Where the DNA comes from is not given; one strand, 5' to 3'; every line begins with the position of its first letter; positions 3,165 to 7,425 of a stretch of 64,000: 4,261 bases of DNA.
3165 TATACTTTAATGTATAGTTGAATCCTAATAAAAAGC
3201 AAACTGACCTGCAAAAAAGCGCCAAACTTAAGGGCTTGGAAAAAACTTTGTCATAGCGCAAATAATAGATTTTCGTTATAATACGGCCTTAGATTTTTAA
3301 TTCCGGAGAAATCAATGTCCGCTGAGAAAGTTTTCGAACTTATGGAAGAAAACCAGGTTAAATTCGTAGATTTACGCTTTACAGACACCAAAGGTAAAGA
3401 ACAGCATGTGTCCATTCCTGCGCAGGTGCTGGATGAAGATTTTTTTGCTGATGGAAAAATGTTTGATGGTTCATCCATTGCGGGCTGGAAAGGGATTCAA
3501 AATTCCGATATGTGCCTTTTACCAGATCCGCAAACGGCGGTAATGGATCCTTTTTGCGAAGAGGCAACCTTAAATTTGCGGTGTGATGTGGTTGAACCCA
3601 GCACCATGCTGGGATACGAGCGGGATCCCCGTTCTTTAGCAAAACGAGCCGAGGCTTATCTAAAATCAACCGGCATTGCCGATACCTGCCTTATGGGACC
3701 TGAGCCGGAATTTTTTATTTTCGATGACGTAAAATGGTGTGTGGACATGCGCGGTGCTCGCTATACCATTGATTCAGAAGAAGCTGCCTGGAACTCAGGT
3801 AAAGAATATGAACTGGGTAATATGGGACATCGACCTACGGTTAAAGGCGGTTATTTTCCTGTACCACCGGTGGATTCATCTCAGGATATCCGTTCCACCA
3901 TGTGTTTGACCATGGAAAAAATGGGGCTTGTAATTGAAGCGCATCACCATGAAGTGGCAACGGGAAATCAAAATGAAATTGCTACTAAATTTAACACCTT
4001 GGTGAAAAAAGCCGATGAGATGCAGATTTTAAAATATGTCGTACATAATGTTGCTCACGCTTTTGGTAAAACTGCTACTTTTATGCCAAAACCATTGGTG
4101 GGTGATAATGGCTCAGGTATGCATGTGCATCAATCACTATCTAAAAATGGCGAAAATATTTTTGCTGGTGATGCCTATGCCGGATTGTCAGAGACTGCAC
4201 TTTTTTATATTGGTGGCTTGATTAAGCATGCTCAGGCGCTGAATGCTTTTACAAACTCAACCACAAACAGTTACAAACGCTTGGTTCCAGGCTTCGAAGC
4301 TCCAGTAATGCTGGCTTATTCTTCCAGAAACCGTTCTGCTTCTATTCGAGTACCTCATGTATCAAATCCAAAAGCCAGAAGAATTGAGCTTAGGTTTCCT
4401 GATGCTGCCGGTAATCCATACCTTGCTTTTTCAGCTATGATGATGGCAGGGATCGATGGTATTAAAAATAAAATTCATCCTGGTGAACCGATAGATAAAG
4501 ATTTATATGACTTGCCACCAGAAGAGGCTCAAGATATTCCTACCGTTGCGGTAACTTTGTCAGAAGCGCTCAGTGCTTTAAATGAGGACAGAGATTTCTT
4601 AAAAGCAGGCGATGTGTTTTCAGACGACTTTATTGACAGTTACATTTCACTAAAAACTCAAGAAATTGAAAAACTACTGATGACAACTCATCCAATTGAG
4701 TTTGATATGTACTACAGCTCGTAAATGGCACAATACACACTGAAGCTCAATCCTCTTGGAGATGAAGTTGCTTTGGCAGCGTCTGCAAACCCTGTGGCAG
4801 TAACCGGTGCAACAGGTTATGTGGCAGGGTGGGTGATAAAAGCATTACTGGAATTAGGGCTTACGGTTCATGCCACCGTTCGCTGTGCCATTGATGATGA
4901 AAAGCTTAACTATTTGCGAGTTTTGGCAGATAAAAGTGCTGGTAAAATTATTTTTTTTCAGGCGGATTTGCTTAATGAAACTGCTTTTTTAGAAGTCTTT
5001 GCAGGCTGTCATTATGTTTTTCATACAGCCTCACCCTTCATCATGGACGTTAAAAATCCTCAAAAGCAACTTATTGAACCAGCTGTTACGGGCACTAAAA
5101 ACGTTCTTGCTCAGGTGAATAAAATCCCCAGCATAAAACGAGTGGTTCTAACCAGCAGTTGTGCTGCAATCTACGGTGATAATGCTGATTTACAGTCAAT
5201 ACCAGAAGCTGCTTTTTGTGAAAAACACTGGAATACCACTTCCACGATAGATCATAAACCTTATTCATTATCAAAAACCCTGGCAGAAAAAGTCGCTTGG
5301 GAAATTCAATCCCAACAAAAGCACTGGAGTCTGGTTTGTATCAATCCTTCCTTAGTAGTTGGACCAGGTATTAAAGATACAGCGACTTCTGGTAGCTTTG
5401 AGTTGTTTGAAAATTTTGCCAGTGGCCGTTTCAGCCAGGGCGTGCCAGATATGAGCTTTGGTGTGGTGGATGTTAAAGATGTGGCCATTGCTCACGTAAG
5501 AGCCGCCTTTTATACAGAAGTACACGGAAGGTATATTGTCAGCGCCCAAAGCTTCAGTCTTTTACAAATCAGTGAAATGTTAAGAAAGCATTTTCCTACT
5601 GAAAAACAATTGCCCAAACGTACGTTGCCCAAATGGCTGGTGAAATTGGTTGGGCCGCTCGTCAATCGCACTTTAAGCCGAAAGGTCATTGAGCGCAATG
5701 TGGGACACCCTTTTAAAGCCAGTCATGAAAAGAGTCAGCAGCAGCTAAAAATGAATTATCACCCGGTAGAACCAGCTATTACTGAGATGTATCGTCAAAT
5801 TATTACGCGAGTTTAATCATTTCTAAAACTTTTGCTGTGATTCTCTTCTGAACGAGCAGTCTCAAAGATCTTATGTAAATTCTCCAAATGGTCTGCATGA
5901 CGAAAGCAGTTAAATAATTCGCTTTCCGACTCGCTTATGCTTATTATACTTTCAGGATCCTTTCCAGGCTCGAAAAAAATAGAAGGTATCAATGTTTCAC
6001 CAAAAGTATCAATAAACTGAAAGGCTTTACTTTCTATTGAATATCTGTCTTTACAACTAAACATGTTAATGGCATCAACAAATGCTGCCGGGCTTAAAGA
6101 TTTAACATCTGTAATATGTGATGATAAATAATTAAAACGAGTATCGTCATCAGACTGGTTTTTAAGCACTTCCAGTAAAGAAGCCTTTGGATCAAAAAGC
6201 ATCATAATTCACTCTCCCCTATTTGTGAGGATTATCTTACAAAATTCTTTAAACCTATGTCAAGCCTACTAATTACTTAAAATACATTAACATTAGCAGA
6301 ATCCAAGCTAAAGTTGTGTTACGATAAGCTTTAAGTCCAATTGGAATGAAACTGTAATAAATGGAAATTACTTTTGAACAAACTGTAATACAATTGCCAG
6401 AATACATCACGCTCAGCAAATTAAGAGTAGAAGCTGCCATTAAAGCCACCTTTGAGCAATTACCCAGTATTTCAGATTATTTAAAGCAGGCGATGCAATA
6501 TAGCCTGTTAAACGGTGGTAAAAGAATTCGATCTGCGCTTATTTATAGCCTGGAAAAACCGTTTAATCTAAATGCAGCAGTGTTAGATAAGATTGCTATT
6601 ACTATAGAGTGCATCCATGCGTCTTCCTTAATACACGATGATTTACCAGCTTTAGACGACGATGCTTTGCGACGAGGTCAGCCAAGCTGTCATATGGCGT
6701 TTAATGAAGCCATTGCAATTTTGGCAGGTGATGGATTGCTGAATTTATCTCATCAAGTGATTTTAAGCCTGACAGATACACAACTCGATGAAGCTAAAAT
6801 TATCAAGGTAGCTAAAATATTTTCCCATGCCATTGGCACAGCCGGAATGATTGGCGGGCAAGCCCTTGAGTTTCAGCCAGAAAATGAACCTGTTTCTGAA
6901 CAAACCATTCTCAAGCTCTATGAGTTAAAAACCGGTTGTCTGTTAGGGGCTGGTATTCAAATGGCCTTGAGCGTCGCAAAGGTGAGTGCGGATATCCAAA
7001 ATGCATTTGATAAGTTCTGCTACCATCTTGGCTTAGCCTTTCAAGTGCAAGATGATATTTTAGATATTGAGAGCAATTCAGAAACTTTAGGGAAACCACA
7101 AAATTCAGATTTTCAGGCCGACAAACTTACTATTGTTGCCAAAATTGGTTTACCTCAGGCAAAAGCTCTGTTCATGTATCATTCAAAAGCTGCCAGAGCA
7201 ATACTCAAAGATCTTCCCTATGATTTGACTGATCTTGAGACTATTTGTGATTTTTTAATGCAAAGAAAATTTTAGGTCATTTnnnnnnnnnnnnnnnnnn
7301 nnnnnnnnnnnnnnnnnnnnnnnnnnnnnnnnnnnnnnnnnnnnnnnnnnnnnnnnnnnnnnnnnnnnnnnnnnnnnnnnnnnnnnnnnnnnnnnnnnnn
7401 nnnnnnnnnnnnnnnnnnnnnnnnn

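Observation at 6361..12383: Complete zeaxanthin-type carotenoid operon fused to mevalonate kinase, beside a Dot/Icm locus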

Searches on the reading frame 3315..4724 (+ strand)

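Call 3: search_protein_families(library=pfam, proteins=[window:3315-4724:+])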
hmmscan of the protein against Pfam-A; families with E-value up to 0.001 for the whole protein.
window:3315-4724:+ (469 aa): 2 families
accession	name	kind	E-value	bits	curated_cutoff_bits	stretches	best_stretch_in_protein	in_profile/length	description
PF00120.29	Gln-synt_C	-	3.3e-139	464.2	24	1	102-466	1-344/344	Glutamine synthetase, catalytic domain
PF03951.24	Gln-synt_N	-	2.3e-32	110.9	33.4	1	14-95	1-82/82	Glutamine synthetase, beta-Grasp domain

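Call 4: search_protein_families(library=ncbifam, proteins=[window:3315-4724:+])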
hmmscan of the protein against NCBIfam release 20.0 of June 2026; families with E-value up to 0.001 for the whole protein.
window:3315-4724:+ (469 aa): 5 families
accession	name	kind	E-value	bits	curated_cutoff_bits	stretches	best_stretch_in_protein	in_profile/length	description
NF007006.0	PRK09469.1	equivalog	1e-271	901.4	845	1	1-468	1-468/469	glutamate--ammonia ligase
TIGR00653.1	GlnA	equivalog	1.2e-206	686.9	429.15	1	4-468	1-462/462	type I glutamate--ammonia ligase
TIGR03105.1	gln_synth_III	equivalog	1.4e-71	241.3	469.6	2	191-466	158-433/435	type III glutamate--ammonia ligase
NF045547.1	GGputSyn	equivalog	2.1e-60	204.7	650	1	173-454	148-430/438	gamma-glutamylputrescine synthetase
NF041605.1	gln_syn_GlnII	equivalog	2e-10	40.3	500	1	198-373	155-322/333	glutamine synthetase GlnII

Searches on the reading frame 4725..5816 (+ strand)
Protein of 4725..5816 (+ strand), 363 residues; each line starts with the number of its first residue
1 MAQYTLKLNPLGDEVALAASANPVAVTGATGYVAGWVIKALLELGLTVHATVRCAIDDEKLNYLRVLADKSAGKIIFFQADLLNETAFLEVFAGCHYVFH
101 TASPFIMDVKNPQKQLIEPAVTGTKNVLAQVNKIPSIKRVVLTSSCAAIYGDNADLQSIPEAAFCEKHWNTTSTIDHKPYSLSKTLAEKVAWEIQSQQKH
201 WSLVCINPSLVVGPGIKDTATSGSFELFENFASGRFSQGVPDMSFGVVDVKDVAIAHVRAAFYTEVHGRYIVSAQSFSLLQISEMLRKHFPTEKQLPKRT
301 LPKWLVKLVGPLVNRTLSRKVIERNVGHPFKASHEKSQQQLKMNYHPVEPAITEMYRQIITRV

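Call 3: search_protein_families(library=pfam, proteins=[window:4725-5816:+])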
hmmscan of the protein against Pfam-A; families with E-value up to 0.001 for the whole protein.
window:4725-5816:+ (363 aa): 6 families
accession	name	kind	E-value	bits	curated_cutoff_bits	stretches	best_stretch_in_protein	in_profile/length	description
PF01370.27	Epimerase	-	2.9e-22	79.7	20.9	1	24-261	1-225/240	NAD dependent epimerase/dehydratase family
PF01073.25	3Beta_HSD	-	2e-16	60.3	22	1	25-261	1-229/280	3-beta hydroxysteroid dehydrogenase/isomerase family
PF07993.18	NAD_binding_4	-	5.1e-14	52.5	20.1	1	26-229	1-220/258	Male sterility protein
PF16363.11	GDP_Man_Dehyd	-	1.2e-11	45.2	27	1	26-202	2-175/332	GDP-mannose 4,6 dehydratase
PF05368.20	NmrA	-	1.4e-06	28.6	27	1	24-121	5-95/298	NmrA-like family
PF13460.12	NAD_binding_10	-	1.7e-06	28.5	27.2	1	28-148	1-101/184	NAD(P)H-binding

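Call 4: search_protein_families(library=ncbifam, proteins=[window:4725-5816:+])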
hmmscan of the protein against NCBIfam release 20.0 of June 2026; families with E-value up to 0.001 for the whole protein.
window:4725-5816:+ (363 aa): 13 families
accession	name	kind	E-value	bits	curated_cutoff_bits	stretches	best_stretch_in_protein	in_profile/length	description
TIGR03466.1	HpnA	hypoth_equivalog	2.3e-31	108.9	367.65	1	24-317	3-271/327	hopanoid-associated sugar epimerase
NF052578.1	StrlDmthSdmBMthl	equivalog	1.8e-20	74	600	1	25-322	4-274/328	sterol demethylase protein SdmB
NF042423.1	oxyalk_red_Shew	equivalog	1e-13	51.1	580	1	17-217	4-180/331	2-alkyl-3-oxoalkanoate reductase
TIGR04180.1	EDH_00030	hypoth_equivalog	2.6e-12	46.4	475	1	24-195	1-160/297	NAD-dependent 4,6-dehydratase LegB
TIGR01179.1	galE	equivalog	1.5e-09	37.2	262.3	1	24-206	2-171/332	UDP-glucose 4-epimerase GalE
NF042422.1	oxyalk_red_OleD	equivalog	7.6e-09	35.4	580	1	24-217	3-174/329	2-alkyl-3-oxoalkanoate reductase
NF007956.0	PRK10675.1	subfamily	4.9e-07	29.2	394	1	24-206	3-175/338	UDP-glucose 4-epimerase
TIGR01746.1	Thioester-redct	subfamily_domain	1.9e-06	27.4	213.35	1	24-214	2-198/371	thioester reductase domain-containing protein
NF005539.0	PRK07201.1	equivalog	2.9e-06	26.3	549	1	26-213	5-179/657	SDR family oxidoreductase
TIGR02622.1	CDP_4_6_dhtase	equivalog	4.4e-05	22.8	278.45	1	24-191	7-165/352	CDP-glucose 4,6-dehydratase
NF043036.1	ErythonDh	equivalog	8.2e-05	21.9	325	1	24-154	3-133/321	D-erythronate dehydrogenase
NF050030.1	thlkprotThyD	equivalog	0.00026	20.3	400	1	24-154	3-131/305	thylakoid membrane protein ThyD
TIGR04130.1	FnlA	equivalog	0.00081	18.4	730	0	25-154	8-133/337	UDP-N-acetylglucosamine 4,6-dehydratase/5-epimerase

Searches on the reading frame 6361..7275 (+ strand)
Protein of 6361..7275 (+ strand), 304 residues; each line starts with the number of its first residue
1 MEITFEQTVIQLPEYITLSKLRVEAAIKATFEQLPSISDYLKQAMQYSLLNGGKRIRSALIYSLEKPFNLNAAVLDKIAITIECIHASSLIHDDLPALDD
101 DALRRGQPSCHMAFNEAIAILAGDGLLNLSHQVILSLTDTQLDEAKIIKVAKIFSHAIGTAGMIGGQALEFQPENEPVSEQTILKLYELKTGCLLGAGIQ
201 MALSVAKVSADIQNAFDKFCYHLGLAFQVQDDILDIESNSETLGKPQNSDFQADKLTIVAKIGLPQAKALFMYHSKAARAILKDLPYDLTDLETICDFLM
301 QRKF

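Call 3: search_protein_families(library=pfam, proteins=[window:6361-7275:+])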
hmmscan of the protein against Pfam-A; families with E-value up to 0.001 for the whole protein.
window:6361-7275:+ (304 aa): 1 family
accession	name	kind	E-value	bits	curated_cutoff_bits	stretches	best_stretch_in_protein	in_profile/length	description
PF00348.22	polyprenyl_synt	-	7e-50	170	27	1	40-265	3-220/251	Polyprenyl synthetase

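Call 4: search_protein_families(library=ncbifam, proteins=[window:6361-7275:+])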
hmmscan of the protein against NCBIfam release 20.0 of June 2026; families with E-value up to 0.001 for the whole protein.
window:6361-7275:+ (304 aa): 16 families
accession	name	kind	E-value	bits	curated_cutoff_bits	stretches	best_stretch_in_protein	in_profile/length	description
NF045485.1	FPPsyn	subfamily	3.1e-82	276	275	1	21-303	6-287/288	farnesyl diphosphate synthase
NF007877.0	PRK10581.1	equivalog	1.6e-65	221.2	321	1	19-303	10-298/299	(2E,6E)-farnesyl diphosphate synthase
NF045685.1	GGPPSynCrtE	equivalog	6.7e-56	189.5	460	1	11-303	2-292/293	geranylgeranyl diphosphate synthase CrtE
NF040698.1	IdsA_Meth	equivalog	1.2e-39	136.5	468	1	23-268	14-254/328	short chain isoprenyl diphosphate synthase IdsA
NF041169.1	f2_encap_cargo4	exception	1.2e-38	133.3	450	1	17-266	6-255/334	family 2 encapsulin nanocompartment cargo protein polyprenyl transferase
NF041003.1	GGPP_syn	equivalog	2e-35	122.5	500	1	36-265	23-248/326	geranylgeranyl diphosphate synthase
TIGR02749.1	prenyl_cyano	equivalog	6.8e-32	110.8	383.2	1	44-259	35-242/322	solanesyl diphosphate synthase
TIGR02748.1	GerC3_HepT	equivalog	7.8e-30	104.1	456.55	1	34-260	24-239/319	heptaprenyl diphosphate synthase component II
NF040789.2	gerfarn_diphsyn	equivalog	4e-29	101.9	560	1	77-260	86-263/345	geranylfarnesyl diphosphate synthase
NF045628.1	HxpDPsynlarge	equivalog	6.2e-26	91.1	500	1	36-259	18-230/311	hexaprenyl-diphosphate synthase large subunit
NF045549.1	GGPPsyn_IdsB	equivalog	1.5e-25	90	475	1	52-259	64-266/346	geranylgeranyl diphosphate synthase IdsB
NF008140.0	PRK10888.1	equivalog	2.2e-25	89.7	412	1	25-258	16-238/323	octaprenyl diphosphate synthase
NF042416.1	GFPPS_Mycobact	equivalog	8e-22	77.7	600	1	41-291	30-291/350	bifunctional (2E,6E)-farnesyl/geranyl diphosphate synthase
NF042417.1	NPPPS_Mycobact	equivalog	1.4e-21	76.9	600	1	33-253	36-245/335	nonaprenyl/(2E,6E)-farnesyl/geranylgeranyl diphosphat synthase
NF040627.1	GFPS_Meth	equivalog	1.1e-17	64.4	600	1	23-260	12-230/285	geranylfarnesyl diphosphate synthase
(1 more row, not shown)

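Call 7: search_solved_structures(query=window:6361-7272:+, max_evalue=1e-10)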
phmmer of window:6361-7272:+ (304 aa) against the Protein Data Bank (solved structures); distinct sequences matched with E-value up to 1e-10: 93 (the best 60 are shown).
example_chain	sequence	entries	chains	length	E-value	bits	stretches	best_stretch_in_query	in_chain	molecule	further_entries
2for_A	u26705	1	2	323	9.2e-57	195.9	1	4-302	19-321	Geranyltranstransferase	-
1rqi_A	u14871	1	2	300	7e-56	193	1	24-302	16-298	Geranyltranstransferase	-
1rqj_A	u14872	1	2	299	7.6e-56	192.9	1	25-302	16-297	Geranyltranstransferase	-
4f62_A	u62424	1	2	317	1.1e-54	189.1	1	9-292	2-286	Geranyltranstransferase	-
5ayp_A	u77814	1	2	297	2e-54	188.2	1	12-302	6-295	Farnesyl diphosphate synthase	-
3p8r_A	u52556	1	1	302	2.8e-54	187.7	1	35-303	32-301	Geranyltranstransferase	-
7lbj_A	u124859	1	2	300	5.1e-54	186.9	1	22-279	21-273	Geranyltranstransferase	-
3lji_A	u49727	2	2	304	3.2e-53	184.3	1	12-283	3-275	Geranyltranstransferase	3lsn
3p41_A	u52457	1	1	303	3.2e-53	184.3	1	13-283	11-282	Geranyltranstransferase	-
3zcd_A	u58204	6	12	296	4.6e-53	183.8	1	17-303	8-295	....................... | FARNESYL PYROPHOSPHATE SYNTHASE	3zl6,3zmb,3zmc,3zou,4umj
3ts7_A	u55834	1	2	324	4.2e-52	180.6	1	12-302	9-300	Geranyltranstransferase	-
3lom_A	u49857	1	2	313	2.2e-49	171.7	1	38-269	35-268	Geranyltranstransferase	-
1rtr_A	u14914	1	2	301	4.5e-48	167.4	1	39-283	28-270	geranyltranstransferase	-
7mxz_AAA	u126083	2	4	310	1.6e-47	165.5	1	8-304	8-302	Geranylgeranyl pyrophosphate synthase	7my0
7my1_AAA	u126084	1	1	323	1.8e-47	165.4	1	8-304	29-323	Geranylgeranyl pyrophosphate synthase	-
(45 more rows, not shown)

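Call 52: search_solved_structures(query=window:6361-7272:+, max_evalue=1e-40, show_alignments=2)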
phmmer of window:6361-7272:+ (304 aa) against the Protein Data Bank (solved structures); distinct sequences matched with E-value up to 1e-40: 23.
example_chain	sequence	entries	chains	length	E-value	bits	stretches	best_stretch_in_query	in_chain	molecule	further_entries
2for_A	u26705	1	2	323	9.2e-57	195.9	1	4-302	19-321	Geranyltranstransferase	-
1rqi_A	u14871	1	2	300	7e-56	193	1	24-302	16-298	Geranyltranstransferase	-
1rqj_A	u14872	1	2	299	7.6e-56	192.9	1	25-302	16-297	Geranyltranstransferase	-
4f62_A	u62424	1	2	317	1.1e-54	189.1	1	9-292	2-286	Geranyltranstransferase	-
5ayp_A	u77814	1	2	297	2e-54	188.2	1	12-302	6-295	Farnesyl diphosphate synthase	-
3p8r_A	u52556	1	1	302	2.8e-54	187.7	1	35-303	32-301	Geranyltranstransferase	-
7lbj_A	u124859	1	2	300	5.1e-54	186.9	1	22-279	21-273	Geranyltranstransferase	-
3lji_A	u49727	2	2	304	3.2e-53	184.3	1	12-283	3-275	Geranyltranstransferase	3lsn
3p41_A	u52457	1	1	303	3.2e-53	184.3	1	13-283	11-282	Geranyltranstransferase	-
3zcd_A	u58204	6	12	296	4.6e-53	183.8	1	17-303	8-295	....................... | FARNESYL PYROPHOSPHATE SYNTHASE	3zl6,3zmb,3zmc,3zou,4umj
3ts7_A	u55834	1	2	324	4.2e-52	180.6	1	12-302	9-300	Geranyltranstransferase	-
3lom_A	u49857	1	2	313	2.2e-49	171.7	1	38-269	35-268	Geranyltranstransferase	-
1rtr_A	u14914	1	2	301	4.5e-48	167.4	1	39-283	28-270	geranyltranstransferase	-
7mxz_AAA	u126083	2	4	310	1.6e-47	165.5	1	8-304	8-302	Geranylgeranyl pyrophosphate synthase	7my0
7my1_AAA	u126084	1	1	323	1.8e-47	165.4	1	8-304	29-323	Geranylgeranyl pyrophosphate synthase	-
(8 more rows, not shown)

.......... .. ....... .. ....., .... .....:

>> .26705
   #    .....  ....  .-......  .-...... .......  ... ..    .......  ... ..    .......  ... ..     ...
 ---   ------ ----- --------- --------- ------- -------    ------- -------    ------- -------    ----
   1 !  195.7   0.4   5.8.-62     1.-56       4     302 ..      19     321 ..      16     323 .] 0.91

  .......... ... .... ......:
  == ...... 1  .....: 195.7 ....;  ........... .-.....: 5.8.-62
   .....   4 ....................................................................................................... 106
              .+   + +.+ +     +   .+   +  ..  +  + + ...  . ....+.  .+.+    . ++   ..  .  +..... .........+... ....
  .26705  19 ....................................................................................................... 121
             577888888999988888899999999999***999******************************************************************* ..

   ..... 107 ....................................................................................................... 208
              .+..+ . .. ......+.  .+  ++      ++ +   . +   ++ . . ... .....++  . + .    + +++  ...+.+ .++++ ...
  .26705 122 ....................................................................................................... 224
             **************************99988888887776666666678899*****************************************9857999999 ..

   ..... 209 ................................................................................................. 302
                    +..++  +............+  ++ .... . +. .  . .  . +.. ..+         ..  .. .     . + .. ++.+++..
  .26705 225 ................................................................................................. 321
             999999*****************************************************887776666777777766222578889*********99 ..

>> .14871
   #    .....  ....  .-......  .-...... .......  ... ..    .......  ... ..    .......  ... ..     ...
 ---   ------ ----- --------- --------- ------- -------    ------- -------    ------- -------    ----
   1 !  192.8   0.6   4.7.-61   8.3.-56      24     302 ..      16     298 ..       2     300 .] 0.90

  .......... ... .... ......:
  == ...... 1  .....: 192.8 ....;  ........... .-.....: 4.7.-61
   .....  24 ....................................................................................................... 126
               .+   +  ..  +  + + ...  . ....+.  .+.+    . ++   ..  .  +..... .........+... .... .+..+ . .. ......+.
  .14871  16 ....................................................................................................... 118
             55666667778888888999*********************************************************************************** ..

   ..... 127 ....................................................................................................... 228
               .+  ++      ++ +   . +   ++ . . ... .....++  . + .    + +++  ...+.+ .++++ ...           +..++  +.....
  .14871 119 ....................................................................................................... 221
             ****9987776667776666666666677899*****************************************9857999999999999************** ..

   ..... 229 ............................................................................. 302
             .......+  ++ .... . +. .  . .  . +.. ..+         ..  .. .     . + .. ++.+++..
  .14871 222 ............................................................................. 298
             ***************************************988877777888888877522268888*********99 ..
